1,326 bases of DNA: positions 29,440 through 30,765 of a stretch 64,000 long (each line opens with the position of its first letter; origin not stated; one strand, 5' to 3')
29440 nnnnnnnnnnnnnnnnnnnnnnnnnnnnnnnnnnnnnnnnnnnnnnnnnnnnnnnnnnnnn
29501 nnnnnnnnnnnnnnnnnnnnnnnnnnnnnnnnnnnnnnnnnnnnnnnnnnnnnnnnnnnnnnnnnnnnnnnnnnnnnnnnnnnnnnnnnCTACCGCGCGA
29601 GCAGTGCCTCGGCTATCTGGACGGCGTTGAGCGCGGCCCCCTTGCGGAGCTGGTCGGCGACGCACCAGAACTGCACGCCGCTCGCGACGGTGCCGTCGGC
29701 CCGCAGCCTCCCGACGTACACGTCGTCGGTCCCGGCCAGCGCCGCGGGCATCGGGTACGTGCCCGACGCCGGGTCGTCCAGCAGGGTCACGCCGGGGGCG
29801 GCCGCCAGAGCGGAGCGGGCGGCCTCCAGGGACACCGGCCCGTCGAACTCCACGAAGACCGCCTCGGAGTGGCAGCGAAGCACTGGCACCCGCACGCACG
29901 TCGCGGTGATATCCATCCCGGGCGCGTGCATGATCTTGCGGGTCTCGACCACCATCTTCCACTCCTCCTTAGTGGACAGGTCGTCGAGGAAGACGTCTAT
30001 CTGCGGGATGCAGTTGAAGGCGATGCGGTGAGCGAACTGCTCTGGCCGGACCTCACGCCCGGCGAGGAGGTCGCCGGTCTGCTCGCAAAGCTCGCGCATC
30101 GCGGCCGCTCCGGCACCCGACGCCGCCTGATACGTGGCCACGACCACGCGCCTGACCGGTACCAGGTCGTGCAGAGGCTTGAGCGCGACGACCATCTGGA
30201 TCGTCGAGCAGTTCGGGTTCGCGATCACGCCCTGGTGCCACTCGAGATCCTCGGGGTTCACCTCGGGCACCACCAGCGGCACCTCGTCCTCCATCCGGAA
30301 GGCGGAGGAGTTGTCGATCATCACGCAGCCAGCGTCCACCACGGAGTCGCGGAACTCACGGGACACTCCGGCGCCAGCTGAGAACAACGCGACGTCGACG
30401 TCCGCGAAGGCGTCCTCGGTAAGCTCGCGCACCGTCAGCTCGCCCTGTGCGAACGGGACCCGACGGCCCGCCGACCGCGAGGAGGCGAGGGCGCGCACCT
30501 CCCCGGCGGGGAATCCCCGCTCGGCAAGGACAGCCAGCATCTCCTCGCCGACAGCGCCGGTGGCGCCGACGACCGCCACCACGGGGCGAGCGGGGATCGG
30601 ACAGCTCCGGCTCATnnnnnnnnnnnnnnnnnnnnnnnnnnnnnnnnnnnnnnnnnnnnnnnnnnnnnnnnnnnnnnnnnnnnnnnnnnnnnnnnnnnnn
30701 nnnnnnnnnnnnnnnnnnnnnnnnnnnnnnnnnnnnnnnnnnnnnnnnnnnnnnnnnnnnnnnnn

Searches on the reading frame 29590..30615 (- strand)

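Call 27: search_protein_families(library=pfam, proteins=[window:29590-30615:-], max_evalue=0.001)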
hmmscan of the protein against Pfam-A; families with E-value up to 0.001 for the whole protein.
window:29590-30615:- (341 aa): 3 families
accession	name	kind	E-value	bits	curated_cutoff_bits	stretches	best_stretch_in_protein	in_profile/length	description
PF02774.23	Semialdhyde_dhC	-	2.4e-59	201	26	1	145-325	1-184/184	Semialdehyde dehydrogenase, dimerisation domain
PF01118.30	Semialdhyde_dh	-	2.3e-36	125.3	26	1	13-125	2-119/121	Semialdehyde dehydrogenase, NAD binding domain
PF01370.27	Epimerase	-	0.00066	19.6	20.9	1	13-85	1-78/240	NAD dependent epimerase/dehydratase family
